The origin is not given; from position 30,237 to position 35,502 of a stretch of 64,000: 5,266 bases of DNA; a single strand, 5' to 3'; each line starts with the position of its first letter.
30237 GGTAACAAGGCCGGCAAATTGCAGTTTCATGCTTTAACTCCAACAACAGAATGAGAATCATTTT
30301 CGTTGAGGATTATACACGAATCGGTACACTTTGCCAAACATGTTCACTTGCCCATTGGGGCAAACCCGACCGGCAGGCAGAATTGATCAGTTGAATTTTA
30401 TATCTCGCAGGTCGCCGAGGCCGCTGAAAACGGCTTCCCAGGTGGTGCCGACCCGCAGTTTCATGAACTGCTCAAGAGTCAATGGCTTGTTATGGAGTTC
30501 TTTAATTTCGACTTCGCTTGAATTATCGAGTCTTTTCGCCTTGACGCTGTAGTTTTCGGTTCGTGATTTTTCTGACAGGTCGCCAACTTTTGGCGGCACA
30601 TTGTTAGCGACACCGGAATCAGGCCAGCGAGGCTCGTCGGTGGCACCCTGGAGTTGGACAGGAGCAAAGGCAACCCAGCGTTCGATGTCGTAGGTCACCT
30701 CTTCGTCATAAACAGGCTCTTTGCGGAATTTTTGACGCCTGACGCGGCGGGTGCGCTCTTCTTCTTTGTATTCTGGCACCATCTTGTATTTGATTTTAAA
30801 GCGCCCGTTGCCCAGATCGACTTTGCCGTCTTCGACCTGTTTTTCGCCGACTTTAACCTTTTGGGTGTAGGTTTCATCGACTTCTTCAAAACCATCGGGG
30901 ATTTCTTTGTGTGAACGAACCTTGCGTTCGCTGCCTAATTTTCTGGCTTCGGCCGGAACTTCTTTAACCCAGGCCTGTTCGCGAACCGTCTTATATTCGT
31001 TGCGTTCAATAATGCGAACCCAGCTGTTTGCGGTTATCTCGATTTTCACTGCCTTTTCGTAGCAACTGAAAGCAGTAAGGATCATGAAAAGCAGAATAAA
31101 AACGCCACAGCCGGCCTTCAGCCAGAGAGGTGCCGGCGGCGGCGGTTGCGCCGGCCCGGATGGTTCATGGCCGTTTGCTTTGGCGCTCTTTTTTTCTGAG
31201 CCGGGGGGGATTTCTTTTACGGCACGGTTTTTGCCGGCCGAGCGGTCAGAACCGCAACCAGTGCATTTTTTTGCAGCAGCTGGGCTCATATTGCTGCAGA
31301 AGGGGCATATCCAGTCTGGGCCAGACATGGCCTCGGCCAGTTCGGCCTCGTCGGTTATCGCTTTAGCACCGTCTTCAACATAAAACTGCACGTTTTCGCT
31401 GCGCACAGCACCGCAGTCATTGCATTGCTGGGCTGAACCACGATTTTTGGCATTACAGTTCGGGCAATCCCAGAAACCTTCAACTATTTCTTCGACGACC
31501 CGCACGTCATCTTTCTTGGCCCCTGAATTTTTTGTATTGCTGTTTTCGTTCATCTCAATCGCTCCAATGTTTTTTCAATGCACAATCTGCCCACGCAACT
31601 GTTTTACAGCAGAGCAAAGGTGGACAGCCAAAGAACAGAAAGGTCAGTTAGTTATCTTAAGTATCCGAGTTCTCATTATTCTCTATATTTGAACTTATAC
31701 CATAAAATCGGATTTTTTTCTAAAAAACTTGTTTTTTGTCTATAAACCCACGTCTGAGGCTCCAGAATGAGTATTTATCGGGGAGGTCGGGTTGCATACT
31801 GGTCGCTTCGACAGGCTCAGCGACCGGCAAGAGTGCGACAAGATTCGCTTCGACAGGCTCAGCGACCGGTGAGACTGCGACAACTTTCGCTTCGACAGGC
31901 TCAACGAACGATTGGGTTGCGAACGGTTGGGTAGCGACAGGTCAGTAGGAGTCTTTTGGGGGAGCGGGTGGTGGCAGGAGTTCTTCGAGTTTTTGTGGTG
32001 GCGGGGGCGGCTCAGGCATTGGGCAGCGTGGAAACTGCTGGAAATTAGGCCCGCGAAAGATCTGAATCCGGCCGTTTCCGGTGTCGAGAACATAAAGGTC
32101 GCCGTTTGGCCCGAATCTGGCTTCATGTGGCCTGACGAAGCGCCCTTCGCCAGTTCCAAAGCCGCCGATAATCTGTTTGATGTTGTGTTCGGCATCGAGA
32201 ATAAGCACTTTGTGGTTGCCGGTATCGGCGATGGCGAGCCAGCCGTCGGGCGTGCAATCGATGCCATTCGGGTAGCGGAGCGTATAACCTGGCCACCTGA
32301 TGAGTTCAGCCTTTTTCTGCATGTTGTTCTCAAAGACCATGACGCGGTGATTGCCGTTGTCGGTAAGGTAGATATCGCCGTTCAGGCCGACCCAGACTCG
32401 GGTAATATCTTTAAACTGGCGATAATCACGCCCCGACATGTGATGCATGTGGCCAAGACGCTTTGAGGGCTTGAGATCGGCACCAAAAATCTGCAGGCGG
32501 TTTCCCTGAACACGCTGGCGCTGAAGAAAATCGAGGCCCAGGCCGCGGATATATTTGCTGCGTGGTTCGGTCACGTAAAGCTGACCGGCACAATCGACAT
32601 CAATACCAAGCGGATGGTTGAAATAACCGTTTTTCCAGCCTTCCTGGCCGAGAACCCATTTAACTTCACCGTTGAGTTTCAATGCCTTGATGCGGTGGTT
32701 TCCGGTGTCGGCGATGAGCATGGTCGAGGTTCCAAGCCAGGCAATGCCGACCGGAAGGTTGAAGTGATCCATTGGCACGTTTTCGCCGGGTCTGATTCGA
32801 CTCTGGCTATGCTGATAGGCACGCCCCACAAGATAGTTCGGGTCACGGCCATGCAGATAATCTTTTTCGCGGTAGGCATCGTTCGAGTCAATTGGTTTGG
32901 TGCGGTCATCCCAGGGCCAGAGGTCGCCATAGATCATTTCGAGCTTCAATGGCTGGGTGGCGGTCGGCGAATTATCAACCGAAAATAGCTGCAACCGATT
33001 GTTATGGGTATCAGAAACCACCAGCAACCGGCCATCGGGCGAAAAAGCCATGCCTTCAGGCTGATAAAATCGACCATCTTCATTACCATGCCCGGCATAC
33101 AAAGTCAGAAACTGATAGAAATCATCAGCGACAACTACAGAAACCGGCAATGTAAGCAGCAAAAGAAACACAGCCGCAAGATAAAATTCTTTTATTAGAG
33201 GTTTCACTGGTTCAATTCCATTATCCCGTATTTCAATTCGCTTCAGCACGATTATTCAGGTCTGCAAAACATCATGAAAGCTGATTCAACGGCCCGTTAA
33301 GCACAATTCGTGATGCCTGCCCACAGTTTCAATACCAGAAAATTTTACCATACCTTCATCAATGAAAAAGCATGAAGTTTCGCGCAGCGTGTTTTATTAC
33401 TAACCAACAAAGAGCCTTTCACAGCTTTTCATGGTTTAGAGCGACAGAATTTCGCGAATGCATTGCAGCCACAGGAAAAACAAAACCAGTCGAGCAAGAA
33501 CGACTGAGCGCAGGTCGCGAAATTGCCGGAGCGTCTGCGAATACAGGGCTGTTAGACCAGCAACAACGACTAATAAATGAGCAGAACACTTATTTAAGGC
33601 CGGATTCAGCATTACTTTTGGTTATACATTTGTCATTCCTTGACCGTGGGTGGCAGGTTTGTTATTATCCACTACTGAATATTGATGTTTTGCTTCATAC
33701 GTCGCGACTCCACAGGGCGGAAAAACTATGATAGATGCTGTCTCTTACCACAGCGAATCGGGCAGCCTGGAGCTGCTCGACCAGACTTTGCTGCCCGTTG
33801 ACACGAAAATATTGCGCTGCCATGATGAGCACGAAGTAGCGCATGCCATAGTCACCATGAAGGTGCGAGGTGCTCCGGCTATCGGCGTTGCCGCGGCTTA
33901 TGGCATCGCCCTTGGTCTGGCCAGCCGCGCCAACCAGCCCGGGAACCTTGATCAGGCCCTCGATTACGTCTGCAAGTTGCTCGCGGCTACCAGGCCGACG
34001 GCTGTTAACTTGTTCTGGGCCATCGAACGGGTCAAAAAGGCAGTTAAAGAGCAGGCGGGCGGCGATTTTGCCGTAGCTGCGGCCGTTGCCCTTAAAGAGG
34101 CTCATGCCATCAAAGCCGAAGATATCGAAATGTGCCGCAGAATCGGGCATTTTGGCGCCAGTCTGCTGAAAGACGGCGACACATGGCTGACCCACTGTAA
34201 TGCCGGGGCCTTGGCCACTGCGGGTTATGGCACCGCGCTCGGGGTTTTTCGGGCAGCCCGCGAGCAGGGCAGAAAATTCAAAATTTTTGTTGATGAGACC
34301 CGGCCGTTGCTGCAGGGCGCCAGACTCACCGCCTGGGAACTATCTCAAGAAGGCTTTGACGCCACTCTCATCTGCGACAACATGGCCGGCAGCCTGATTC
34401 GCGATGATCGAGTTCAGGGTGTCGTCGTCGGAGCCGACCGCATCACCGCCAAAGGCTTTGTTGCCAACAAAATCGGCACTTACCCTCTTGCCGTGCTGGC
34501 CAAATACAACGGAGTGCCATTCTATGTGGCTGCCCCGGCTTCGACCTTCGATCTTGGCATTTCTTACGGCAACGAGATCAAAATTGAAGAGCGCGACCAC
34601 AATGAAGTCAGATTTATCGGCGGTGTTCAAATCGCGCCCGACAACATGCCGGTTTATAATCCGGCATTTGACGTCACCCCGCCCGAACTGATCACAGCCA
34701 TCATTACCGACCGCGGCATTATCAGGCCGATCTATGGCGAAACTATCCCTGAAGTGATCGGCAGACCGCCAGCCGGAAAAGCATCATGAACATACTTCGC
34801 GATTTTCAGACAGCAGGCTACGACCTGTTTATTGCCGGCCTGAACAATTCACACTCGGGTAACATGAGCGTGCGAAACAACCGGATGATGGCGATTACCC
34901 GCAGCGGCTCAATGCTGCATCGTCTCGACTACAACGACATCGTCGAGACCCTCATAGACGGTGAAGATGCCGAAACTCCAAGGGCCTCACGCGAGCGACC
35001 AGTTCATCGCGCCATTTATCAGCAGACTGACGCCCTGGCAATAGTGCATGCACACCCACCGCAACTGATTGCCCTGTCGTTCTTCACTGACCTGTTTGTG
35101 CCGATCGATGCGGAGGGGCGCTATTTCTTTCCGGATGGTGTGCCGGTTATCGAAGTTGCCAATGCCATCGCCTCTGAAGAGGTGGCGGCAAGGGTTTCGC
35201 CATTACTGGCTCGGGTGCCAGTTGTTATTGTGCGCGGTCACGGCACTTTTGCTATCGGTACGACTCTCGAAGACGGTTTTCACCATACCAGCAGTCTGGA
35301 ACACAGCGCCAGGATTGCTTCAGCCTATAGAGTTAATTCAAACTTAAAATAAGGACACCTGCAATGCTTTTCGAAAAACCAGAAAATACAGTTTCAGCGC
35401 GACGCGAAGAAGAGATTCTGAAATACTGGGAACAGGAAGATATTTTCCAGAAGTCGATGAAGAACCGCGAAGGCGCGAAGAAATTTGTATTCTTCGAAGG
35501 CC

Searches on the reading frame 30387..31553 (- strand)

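Call 11: search_protein_families(library=pfam, proteins=[window:30387-31553:-], max_evalue=0.001)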
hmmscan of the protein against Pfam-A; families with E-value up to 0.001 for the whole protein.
window:30387-31553:- (388 aa): 2 families
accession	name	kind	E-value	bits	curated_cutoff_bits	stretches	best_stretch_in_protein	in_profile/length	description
PF00641.23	Zn_ribbon_RanBP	-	2.8e-09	36.5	27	1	25-52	2-29/30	Zn-finger in Ran binding protein and others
PF12773.13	DZR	-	0.00052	20.6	27.3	0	30-101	1-45/45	Double zinc ribbon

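Call 39: search_protein_families(library=ncbifam, proteins=[window:30387-31553:-], max_evalue=0.1)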
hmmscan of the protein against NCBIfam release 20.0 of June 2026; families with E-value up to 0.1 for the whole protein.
window:30387-31553:- (388 aa): 3 families
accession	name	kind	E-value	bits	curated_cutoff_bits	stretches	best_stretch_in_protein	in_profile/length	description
NF003161.0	PRK04136.1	equivalog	0.0042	16.6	54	1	30-48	17-35/49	50S ribosomal protein L40e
NF049953.1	ribbon_DG_selen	exception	0.028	14.3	130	0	10-48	127-168/172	zinc ribbon-containing (seleno)protein DG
NF053815.1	teico_TcaA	equivalog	0.068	12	550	0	29-53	3-27/463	membrane-associated protein TcaA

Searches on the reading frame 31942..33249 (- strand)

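Call 11: search_protein_families(library=pfam, proteins=[window:31942-33249:-], max_evalue=0.001)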
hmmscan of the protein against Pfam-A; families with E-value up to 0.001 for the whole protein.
window:31942-33249:- (435 aa): 3 families
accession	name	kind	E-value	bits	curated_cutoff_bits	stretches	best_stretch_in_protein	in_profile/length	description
PF01436.27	NHL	-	9.1e-30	101.6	20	2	371-398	1-28/28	NHL repeat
PF08450.18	SGL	-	5.5e-07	29.9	26.3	0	63-96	135-168/246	SMP-30/Gluconolactonase/LRE-like region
PF25021.1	TEN_NHL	-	0.0007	19.1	27.1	0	324-348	329-353/357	Teneurin NHL domain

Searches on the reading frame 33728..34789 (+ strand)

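Call 11: search_protein_families(library=pfam, proteins=[window:33728-34789:+], max_evalue=0.001)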
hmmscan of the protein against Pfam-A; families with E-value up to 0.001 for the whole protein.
window:33728-34789:+ (353 aa): 1 family
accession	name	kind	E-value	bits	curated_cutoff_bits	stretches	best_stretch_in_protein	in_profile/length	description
PF01008.23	IF-2B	-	1.6e-86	290.5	22.4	1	45-334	1-280/280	Initiation factor 2 subunit family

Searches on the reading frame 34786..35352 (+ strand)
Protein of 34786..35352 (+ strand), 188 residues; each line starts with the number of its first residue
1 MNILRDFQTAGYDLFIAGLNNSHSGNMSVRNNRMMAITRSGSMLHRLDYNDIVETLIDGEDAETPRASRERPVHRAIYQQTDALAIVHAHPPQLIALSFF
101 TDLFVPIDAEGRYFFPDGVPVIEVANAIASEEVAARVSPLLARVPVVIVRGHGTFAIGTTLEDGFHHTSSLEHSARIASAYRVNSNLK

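Call 53: search_protein_families(library=pfam, proteins=[window:34786-35352:+], max_evalue=0.0001)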
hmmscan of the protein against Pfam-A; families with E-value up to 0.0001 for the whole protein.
window:34786-35352:+ (188 aa): 1 family
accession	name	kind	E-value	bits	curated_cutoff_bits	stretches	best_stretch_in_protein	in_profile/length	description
PF00596.27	Aldolase_II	-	1.1e-33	117.2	22.2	1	9-178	5-182/183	Class II Aldolase and Adducin N-terminal domain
